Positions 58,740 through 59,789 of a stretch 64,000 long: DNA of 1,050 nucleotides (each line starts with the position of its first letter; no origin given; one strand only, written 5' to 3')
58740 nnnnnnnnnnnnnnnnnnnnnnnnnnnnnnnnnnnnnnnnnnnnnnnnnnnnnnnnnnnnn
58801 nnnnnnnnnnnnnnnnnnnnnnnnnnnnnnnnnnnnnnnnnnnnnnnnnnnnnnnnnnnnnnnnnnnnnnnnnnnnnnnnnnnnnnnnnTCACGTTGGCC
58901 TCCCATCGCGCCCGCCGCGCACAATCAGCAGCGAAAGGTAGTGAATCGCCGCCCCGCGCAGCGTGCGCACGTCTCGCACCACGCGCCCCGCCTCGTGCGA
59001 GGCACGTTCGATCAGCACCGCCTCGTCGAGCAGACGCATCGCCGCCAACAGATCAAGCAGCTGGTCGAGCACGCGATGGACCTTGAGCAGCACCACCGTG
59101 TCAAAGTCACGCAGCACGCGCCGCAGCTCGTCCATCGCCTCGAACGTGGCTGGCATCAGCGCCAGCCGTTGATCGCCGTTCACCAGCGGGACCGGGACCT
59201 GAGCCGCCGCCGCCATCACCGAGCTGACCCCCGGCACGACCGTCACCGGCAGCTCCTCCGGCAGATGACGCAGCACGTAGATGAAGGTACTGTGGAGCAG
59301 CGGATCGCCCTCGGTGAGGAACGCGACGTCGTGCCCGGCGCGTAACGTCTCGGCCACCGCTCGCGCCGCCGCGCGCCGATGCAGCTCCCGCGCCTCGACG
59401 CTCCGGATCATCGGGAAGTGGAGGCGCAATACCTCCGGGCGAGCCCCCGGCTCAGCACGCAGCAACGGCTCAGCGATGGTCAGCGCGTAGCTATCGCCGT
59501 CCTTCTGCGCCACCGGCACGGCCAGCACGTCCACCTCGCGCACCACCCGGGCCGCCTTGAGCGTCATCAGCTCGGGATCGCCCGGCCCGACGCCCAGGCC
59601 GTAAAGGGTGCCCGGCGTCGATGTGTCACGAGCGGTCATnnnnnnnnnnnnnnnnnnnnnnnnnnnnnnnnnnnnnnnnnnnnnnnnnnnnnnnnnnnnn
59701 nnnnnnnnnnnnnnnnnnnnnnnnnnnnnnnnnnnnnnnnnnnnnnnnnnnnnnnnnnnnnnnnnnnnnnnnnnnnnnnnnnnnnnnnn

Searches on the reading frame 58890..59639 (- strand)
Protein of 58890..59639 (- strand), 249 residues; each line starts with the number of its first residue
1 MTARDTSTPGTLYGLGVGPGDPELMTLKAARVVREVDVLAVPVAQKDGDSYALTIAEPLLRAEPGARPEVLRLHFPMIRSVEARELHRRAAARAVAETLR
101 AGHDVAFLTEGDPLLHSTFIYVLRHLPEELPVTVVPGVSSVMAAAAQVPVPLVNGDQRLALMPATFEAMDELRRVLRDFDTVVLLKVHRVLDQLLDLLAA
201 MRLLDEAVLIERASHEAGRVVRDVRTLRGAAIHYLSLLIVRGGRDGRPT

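Call 16: find_encoding_contigs(protein=window:58890-59639:-, flank=4000, max_places=10)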
Protein window:58890-59639:- (249 aa): 3 contigs read that carry it; 3 places shown.
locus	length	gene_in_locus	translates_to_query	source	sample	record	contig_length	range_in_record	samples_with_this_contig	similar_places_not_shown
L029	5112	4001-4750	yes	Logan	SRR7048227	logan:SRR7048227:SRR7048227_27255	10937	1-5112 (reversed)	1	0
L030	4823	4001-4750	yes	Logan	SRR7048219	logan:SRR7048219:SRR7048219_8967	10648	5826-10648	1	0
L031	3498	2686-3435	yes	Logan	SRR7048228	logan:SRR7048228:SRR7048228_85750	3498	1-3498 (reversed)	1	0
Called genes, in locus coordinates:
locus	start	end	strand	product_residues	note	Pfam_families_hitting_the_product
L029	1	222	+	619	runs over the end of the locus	PF00590:TP_methylase, PF11760:CbiG_N, PF11761:CbiG_mid, PF01890:CbiG_C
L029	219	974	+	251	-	PF00590:TP_methylase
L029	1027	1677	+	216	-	PF02570:CbiC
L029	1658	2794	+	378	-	PF01888:CbiD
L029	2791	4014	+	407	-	PF00590:TP_methylase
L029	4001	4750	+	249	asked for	PF00590:TP_methylase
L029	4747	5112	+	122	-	?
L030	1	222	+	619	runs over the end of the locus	PF00590:TP_methylase, PF11760:CbiG_N, PF11761:CbiG_mid, PF01890:CbiG_C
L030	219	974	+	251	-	PF00590:TP_methylase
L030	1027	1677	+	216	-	PF02570:CbiC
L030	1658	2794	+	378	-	PF01888:CbiD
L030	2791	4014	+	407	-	PF00590:TP_methylase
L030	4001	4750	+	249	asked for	PF00590:TP_methylase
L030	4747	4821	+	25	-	?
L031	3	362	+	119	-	?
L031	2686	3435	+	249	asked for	PF00590:TP_methylase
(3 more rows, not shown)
